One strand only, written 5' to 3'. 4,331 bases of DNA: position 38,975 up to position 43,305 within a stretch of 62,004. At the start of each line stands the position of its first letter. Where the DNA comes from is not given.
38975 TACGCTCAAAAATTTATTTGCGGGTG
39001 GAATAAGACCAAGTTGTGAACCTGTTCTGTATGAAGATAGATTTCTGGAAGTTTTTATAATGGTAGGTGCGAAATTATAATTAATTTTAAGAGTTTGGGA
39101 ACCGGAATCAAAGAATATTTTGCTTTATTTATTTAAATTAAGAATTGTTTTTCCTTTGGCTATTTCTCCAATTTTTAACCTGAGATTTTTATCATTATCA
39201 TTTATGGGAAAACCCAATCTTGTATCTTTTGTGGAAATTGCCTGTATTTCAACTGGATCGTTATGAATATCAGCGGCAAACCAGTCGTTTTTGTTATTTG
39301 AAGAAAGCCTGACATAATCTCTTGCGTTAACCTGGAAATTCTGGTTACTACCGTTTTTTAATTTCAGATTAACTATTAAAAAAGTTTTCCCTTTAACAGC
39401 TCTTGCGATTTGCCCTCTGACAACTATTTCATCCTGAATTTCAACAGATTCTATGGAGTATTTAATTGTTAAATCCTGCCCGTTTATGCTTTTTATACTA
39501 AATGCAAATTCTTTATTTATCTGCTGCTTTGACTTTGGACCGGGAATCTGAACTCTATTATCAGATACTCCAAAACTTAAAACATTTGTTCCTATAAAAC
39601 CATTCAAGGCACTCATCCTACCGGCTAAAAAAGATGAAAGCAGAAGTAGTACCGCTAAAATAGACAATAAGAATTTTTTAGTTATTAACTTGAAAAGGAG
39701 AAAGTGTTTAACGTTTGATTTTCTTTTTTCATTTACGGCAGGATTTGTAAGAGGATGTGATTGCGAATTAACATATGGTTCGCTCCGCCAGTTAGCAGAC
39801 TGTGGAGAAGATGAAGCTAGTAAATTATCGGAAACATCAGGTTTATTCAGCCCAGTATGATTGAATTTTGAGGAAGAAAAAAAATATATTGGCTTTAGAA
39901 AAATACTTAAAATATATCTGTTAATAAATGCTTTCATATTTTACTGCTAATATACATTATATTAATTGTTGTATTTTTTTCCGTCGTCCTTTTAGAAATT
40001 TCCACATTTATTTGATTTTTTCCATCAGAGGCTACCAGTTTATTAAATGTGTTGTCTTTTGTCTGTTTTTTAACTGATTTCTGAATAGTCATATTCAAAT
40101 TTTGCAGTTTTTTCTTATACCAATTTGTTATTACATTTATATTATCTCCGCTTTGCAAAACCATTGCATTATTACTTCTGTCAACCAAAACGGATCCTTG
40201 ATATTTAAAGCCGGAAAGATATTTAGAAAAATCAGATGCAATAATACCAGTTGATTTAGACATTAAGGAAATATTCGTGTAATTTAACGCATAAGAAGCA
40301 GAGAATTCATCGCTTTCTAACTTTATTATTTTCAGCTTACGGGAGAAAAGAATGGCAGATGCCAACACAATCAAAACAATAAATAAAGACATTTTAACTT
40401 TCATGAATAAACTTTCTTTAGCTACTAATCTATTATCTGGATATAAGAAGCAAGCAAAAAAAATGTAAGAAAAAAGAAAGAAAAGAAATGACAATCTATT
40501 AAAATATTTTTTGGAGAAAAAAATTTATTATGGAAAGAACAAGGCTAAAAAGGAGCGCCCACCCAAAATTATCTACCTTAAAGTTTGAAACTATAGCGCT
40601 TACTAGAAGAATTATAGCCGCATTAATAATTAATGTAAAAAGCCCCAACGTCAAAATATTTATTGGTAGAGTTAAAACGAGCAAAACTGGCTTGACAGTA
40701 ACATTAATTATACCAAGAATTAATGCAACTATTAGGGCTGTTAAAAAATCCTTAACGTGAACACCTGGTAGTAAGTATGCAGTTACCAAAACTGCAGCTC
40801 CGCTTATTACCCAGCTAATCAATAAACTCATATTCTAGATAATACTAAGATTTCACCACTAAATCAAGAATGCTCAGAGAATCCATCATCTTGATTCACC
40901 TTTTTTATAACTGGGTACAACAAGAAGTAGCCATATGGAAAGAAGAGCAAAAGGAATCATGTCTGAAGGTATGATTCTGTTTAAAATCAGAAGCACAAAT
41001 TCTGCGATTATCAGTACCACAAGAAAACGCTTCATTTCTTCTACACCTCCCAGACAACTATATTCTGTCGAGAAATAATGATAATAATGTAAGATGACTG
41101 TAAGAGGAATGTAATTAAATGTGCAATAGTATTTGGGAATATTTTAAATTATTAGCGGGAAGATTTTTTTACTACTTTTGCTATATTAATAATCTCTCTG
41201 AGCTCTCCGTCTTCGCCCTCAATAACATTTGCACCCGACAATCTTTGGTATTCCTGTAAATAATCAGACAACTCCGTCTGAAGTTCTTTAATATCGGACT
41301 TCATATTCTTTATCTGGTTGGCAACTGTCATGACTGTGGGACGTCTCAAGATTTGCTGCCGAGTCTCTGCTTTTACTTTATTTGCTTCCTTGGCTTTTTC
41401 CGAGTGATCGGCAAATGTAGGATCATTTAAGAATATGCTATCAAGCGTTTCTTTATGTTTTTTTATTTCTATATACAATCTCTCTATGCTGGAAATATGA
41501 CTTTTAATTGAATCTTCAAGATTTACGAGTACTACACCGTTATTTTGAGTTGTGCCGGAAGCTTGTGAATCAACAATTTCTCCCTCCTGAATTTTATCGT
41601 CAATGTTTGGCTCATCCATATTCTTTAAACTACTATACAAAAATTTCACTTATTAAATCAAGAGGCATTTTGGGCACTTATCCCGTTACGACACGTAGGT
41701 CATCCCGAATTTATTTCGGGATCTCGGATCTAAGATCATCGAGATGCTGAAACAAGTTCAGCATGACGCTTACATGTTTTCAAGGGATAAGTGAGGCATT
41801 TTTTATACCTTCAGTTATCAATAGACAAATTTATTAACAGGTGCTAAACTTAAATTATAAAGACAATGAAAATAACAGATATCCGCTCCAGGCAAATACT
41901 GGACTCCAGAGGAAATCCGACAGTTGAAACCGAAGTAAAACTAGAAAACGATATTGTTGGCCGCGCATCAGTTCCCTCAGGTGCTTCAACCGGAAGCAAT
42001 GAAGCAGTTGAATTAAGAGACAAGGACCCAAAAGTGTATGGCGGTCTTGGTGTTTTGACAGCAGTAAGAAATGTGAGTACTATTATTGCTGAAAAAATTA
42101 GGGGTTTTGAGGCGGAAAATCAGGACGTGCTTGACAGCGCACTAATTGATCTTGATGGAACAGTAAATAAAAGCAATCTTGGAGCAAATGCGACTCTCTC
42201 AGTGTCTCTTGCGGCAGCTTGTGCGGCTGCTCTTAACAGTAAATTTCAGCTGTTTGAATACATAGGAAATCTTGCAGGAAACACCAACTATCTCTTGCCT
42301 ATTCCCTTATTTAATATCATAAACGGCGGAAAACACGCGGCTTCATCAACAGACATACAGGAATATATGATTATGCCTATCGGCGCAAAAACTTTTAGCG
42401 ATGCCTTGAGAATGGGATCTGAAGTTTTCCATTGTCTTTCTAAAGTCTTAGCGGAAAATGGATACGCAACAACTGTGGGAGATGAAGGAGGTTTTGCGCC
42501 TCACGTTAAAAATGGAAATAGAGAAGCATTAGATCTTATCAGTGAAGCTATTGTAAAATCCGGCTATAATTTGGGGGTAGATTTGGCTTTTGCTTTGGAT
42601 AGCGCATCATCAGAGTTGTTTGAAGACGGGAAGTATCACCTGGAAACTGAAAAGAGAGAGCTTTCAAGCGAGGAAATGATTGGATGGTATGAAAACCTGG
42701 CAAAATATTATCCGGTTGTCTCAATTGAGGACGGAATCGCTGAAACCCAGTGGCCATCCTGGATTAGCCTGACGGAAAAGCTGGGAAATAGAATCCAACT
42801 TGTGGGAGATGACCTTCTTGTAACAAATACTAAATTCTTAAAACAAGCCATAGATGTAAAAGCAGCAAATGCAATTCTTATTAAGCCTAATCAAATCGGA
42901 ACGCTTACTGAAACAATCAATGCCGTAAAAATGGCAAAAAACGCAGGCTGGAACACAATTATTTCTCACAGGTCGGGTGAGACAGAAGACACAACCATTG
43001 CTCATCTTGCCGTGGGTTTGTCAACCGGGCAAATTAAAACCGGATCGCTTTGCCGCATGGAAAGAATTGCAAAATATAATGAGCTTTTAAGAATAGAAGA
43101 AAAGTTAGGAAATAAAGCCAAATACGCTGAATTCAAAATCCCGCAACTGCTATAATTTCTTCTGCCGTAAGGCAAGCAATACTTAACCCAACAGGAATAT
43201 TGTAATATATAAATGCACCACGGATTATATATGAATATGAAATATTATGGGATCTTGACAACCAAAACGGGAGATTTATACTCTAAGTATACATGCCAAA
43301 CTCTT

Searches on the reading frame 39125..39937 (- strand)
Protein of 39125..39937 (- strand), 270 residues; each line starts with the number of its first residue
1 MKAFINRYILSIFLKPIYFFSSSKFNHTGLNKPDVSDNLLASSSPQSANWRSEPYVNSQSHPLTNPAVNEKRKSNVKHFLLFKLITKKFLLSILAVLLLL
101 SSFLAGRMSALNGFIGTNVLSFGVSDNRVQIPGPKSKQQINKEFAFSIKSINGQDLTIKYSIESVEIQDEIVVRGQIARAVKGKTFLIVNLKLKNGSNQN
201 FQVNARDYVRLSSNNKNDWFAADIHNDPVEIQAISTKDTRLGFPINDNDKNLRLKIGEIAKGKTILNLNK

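Call 15: search_protein_families(library=pfam, proteins=[window:39125-39937:-], max_evalue=0.001)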
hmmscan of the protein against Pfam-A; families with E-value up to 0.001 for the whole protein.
window:39125-39937:- (270 aa): 1 family
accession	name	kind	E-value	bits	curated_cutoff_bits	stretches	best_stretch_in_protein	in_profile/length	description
PF11611.13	DUF4352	-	0.00031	21.5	25.9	1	160-262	14-119/122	Domain of unknown function (DUF4352)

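Call 79: search_solved_structures(query=window:39125-39937:-, max_evalue=1)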
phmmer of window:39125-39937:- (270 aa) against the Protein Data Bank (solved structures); distinct sequences matched with E-value up to 1: 1.
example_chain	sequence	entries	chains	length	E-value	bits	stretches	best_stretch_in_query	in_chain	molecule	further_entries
6ub7_A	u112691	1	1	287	0.071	16.1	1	29-161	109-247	Glyco_hydro_cc domain-containing protein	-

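Call 90: search_protein_families(library=pfam, alignment_id=A8, max_evalue=0.01)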
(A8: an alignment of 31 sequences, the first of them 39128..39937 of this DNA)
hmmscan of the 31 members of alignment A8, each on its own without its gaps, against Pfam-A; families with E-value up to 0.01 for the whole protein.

A. member 1, window:39128-39937:- (270 aa): 1 family
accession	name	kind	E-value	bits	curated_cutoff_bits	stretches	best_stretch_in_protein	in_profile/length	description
PF11611.13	DUF4352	-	0.00031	21.5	25.9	1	160-262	14-119/122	Domain of unknown function (DUF4352)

B. families by the number of members that match (of 31 scanned): 4 families
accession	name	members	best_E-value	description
PF11611.13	DUF4352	7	3e-05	Domain of unknown function (DUF4352)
PF16112.10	DUF4830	1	0.0032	Domain of unknown function (DUF4830)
PF17534.7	DUF5453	1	0.0051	Family of unknown function (DUF5453)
PF23115.1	zf-C2H2_STOP2_3rd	1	0.0054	STOP2-like, C2H2-type zinc finger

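Call 92: search_solved_structures(query=A8, max_evalue=1)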
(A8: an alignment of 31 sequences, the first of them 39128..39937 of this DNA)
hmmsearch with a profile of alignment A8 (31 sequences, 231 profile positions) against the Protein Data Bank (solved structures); distinct sequences matched with E-value up to 1: 1.
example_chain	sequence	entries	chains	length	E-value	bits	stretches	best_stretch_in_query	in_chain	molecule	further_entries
1vpr_A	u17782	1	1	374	0.88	12.6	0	135-176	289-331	luciferase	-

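Call 94: search_protein_families(library=phrogs, proteins=[window:39125-39937:-], max_evalue=0.01)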
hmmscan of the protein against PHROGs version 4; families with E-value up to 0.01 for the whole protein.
window:39125-39937:- (270 aa): 1 family
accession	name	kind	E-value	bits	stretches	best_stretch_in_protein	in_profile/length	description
phrog_806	-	unknown function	7.2e-05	23.9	1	141-268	51-185/187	-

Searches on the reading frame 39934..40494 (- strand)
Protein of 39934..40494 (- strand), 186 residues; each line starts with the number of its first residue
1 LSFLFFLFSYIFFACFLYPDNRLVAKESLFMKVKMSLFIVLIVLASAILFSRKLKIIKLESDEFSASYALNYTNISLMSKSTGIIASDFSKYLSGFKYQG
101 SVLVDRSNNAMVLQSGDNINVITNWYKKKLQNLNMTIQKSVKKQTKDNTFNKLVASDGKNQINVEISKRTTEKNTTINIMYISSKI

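Call 15: search_protein_families(library=pfam, proteins=[window:39934-40494:-], max_evalue=0.001)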
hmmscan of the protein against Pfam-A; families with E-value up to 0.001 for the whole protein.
window:39934-40494:- (186 aa): 0 families

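Call 91: search_protein_families(library=pfam, alignment_id=A9, max_evalue=0.01)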
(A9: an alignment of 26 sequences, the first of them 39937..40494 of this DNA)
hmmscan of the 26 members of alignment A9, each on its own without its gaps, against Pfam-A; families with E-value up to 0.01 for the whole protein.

A. member 1, window:39937-40494:- (186 aa): 0 families

B. families by the number of members that match (of 26 scanned): 3 families
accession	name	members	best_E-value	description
PF17247.7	DUF5316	1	0.0053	Family of unknown function (DUF5316)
PF15694.10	Med26_M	1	0.008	Mediator complex subunit 26 middle domain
PF04145.20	Ctr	1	0.0098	Ctr copper transporter family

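Call 94: search_protein_families(library=phrogs, proteins=[window:39934-40494:-], max_evalue=0.01)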
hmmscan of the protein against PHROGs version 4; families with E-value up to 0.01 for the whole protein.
window:39934-40494:- (186 aa): 0 families

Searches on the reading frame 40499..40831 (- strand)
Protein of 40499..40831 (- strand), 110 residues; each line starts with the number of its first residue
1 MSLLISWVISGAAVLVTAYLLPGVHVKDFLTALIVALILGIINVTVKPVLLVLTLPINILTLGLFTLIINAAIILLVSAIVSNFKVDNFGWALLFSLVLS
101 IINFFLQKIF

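Call 15: search_protein_families(library=pfam, proteins=[window:40499-40831:-], max_evalue=0.001)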
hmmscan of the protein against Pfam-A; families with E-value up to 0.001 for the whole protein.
window:40499-40831:- (110 aa): 1 family
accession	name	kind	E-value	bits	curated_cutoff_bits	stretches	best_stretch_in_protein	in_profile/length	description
PF04020.18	Phage_holin_4_2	-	9.5e-34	116.6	28.8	1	1-105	1-105/105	Mycobacterial 4 TMS phage holin, superfamily IV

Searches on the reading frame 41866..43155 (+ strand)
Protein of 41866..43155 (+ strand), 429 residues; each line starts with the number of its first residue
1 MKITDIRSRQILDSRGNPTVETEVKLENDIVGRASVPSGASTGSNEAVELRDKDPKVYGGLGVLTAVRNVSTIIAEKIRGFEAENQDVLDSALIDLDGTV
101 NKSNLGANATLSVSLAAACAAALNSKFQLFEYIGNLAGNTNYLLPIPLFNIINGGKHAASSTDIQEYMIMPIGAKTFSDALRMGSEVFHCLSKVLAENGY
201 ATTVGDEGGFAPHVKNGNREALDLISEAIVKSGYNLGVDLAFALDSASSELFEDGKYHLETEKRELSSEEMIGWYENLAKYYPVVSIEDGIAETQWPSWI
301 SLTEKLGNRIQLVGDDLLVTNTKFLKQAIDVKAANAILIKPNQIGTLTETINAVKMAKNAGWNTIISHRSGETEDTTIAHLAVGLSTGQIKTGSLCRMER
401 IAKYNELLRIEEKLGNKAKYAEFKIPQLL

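Call 15: search_protein_families(library=pfam, proteins=[window:41866-43155:+], max_evalue=0.001)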
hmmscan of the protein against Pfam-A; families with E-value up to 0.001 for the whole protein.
window:41866-43155:+ (429 aa): 4 families
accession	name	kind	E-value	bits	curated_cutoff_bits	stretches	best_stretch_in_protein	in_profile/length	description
PF00113.28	Enolase_C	-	1.9e-122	408.7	21.5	1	142-422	2-289/296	Enolase, C-terminal TIM barrel domain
PF03952.21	Enolase_N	-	1.7e-51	174.2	35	1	3-133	1-131/131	Enolase, N-terminal domain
PF07476.17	MAAL_C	-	5.8e-06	26.1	27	1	304-389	134-218/249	Methylaspartate ammonia-lyase C-terminus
PF13378.12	MR_MLE_C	-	0.0003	21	29.4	1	267-391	56-175/219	Enolase C-terminal domain-like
